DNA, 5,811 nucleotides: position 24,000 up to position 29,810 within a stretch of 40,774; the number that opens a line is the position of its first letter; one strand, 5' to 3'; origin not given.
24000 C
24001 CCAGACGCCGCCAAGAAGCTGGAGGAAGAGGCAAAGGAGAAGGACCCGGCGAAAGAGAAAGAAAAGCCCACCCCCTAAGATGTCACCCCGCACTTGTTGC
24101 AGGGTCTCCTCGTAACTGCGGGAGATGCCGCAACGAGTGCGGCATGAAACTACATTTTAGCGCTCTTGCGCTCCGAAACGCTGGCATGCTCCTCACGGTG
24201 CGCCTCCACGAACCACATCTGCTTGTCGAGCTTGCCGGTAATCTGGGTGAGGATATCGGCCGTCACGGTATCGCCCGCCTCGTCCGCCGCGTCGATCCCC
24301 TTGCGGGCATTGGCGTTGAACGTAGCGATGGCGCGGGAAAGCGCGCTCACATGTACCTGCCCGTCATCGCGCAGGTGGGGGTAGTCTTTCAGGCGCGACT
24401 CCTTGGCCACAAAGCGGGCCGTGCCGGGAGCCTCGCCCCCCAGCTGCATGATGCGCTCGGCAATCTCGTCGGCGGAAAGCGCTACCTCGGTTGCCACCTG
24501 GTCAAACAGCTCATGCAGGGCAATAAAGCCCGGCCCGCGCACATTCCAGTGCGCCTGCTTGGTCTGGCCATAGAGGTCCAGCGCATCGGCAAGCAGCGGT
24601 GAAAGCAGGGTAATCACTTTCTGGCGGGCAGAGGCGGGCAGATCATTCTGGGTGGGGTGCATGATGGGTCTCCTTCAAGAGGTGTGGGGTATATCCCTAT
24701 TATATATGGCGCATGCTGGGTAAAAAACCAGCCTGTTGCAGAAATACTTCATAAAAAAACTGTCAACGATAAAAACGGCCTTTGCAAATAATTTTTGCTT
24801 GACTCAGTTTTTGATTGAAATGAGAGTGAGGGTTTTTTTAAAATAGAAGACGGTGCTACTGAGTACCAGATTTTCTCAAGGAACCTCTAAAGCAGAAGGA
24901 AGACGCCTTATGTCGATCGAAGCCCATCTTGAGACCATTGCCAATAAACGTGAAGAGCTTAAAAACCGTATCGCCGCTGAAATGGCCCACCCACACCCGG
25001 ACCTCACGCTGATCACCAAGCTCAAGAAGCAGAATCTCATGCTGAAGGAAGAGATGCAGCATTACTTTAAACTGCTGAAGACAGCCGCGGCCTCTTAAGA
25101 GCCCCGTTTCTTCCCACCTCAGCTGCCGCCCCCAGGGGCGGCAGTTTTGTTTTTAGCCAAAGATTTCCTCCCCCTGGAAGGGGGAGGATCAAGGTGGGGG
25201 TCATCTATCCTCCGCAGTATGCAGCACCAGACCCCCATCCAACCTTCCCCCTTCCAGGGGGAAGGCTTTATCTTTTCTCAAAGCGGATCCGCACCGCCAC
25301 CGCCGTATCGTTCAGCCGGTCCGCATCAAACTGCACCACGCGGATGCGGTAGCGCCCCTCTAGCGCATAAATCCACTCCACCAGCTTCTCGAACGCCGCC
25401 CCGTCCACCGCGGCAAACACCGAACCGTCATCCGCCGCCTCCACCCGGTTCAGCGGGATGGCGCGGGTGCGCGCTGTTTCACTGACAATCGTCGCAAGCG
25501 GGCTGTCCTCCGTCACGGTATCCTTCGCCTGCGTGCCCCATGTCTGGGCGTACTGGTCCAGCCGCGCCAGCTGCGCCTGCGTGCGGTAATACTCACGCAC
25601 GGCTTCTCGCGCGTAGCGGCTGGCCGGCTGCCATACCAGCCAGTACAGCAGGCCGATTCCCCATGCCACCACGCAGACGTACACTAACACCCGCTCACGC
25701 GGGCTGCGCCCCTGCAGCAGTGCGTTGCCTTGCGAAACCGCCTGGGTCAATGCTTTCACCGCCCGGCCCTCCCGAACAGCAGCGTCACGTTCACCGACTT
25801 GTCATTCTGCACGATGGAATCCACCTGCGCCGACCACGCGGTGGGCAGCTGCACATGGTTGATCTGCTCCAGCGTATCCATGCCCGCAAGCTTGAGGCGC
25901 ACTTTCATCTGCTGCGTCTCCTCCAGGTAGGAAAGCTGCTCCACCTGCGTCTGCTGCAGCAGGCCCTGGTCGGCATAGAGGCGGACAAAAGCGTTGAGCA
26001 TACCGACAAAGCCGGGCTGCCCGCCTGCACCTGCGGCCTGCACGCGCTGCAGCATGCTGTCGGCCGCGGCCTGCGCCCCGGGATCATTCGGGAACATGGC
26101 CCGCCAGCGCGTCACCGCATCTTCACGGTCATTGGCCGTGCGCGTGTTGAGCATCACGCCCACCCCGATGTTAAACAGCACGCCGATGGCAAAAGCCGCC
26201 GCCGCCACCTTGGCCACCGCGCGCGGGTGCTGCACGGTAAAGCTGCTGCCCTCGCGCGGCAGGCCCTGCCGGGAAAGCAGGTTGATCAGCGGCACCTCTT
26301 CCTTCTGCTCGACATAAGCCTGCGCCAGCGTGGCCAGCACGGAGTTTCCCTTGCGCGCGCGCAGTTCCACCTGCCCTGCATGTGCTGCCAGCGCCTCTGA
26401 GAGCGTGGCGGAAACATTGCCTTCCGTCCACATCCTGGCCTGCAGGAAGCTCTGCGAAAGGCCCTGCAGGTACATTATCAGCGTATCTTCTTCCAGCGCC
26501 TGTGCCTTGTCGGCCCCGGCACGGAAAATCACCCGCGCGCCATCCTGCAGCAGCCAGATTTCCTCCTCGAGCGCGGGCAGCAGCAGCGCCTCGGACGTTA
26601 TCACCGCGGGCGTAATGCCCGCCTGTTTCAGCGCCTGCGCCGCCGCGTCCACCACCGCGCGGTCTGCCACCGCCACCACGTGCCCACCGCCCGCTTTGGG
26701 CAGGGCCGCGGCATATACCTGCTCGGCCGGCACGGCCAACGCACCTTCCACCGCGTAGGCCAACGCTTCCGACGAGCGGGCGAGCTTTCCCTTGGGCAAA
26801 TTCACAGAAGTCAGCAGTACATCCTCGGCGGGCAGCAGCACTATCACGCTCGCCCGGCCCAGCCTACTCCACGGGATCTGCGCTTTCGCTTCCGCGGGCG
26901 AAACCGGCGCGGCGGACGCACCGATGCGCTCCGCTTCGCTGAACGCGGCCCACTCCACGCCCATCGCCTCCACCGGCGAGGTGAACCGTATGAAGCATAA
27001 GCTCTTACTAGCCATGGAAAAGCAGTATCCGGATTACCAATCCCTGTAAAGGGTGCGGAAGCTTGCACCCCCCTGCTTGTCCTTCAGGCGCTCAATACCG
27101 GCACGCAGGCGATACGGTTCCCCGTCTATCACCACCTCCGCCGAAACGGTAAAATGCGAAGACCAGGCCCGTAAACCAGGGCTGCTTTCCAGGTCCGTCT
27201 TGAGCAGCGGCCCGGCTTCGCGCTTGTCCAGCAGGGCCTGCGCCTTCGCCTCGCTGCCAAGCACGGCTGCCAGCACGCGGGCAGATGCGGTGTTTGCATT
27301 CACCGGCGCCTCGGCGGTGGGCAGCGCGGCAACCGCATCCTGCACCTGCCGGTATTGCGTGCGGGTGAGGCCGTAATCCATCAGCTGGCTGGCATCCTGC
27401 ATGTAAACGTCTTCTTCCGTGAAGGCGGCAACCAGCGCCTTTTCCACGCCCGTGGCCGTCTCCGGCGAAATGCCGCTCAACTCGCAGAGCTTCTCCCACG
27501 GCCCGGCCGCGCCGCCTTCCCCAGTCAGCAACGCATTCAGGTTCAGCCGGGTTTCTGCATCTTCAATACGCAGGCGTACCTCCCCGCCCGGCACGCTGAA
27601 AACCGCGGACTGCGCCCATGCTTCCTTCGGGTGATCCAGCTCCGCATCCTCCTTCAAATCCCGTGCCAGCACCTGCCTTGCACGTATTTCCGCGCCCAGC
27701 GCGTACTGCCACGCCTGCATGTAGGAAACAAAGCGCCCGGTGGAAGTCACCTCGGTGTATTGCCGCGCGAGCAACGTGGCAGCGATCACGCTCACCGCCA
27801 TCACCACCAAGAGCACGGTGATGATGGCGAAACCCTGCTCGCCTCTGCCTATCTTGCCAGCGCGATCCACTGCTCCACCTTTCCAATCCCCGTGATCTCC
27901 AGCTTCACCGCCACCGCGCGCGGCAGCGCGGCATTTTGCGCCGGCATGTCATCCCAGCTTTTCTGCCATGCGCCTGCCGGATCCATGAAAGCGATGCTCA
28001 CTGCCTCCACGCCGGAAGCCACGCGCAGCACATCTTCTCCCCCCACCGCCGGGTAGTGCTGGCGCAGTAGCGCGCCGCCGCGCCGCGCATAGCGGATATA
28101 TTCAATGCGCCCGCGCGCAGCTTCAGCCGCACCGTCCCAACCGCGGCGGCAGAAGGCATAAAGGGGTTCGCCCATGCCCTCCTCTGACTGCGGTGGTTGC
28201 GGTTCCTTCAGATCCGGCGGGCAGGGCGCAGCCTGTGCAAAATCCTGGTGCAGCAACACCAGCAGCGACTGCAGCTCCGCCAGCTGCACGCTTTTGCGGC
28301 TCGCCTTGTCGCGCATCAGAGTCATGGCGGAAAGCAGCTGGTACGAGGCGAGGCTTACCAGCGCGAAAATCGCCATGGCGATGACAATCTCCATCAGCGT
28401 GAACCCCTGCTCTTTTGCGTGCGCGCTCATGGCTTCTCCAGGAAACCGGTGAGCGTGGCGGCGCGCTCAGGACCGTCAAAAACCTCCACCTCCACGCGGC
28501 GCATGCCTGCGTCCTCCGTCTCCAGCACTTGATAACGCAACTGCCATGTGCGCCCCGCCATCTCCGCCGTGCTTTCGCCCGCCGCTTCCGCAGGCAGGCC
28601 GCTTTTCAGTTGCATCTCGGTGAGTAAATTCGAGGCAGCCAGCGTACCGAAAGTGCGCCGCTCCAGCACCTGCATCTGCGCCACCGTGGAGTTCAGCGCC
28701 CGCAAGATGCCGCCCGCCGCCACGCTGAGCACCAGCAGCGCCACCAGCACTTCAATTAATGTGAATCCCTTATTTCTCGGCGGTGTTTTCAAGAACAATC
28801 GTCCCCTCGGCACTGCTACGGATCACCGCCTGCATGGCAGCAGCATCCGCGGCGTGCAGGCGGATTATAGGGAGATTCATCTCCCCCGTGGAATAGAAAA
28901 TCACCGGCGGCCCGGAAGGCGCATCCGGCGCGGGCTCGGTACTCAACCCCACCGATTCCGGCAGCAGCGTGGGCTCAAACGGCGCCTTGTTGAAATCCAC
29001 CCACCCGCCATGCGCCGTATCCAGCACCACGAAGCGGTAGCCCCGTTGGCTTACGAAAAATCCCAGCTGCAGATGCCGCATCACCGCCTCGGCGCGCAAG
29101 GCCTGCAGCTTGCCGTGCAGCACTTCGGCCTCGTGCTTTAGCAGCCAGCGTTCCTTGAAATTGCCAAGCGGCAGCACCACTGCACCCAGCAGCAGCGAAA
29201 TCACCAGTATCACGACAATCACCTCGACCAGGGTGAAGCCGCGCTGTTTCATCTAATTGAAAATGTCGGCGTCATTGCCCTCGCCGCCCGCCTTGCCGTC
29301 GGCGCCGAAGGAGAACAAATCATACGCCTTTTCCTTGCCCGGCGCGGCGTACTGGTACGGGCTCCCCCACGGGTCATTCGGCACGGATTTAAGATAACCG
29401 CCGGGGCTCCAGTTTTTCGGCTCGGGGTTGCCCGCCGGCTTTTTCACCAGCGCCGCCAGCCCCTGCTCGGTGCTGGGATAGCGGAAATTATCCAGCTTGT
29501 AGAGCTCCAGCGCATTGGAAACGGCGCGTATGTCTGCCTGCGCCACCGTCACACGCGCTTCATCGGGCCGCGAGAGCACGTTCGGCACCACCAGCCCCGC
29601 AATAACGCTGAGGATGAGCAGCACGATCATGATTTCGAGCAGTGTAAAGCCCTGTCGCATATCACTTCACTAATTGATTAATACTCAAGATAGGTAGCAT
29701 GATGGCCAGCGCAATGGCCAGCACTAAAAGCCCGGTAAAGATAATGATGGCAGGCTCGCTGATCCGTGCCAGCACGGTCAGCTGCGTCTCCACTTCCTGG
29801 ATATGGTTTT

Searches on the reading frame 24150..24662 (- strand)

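Call 111: search_protein_families(library=pfam, proteins=[window:24150-24662:-], max_evalue=0.001)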
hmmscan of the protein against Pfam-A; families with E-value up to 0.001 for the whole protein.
window:24150-24662:- (170 aa): 1 family
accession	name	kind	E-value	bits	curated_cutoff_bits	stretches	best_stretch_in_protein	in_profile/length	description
PF00210.30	Ferritin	-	1.9e-26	93.1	24.5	1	19-157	3-137/142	Ferritin-like domain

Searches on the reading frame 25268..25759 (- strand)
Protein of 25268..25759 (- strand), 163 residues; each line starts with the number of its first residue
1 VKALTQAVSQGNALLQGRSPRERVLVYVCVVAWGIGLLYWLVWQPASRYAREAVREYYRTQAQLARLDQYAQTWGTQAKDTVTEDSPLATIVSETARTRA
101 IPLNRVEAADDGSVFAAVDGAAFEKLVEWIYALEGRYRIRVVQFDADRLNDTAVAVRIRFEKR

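Call 111: search_protein_families(library=pfam, proteins=[window:25268-25759:-], max_evalue=0.001)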
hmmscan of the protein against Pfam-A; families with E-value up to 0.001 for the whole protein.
window:25268-25759:- (163 aa): 1 family
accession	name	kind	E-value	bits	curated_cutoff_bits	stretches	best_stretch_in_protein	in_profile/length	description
PF04612.17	T2SSM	-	4.4e-30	105.4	27.8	1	9-160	2-156/160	Type II secretion system (T2SS), protein M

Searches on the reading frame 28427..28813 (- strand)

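Call 111: search_protein_families(library=pfam, proteins=[window:28427-28813:-], max_evalue=0.001)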
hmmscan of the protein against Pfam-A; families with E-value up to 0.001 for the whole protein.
window:28427-28813:- (128 aa): 2 families
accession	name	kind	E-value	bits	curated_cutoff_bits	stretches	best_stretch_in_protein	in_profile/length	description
PF02501.22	T2SSI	-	2.7e-20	72.7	25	1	50-125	1-79/80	Type II secretion system (T2SS), protein I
PF07963.17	N_methyl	-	2.4e-09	36.8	21.2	1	13-37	3-27/27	Prokaryotic N-terminal methylation motif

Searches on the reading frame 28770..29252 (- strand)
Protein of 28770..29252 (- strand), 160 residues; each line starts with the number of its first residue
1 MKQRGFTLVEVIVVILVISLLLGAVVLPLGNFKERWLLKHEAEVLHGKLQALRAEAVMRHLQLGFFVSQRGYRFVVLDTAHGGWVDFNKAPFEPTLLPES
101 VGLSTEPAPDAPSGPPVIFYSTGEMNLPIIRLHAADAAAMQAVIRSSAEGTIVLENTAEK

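Call 111: search_protein_families(library=pfam, proteins=[window:28770-29252:-], max_evalue=0.001)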
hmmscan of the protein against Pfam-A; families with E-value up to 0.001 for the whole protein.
window:28770-29252:- (160 aa): 2 families
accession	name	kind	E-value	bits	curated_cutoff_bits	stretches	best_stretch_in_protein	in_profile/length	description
PF07963.17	N_methyl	-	5e-08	32.6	21.2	1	1-25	2-26/27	Prokaryotic N-terminal methylation motif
PF12019.13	GspH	-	9e-06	26.6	21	1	41-141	1-99/108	Type II transport protein GspH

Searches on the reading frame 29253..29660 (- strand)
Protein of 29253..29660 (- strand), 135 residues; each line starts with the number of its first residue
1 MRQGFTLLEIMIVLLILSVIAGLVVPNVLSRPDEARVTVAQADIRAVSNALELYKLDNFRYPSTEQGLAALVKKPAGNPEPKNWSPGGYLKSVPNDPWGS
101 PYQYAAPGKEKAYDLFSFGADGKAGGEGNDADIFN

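Call 111: search_protein_families(library=pfam, proteins=[window:29253-29660:-], max_evalue=0.001)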
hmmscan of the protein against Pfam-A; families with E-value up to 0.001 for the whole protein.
window:29253-29660:- (135 aa): 2 families
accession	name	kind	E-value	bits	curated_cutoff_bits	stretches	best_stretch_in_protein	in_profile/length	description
PF08334.16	T2SSG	-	2.1e-42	144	21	1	27-135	1-107/108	Type II secretion system (T2SS), protein G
PF07963.17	N_methyl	-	2.1e-06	27.5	21.2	1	2-24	4-26/27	Prokaryotic N-terminal methylation motif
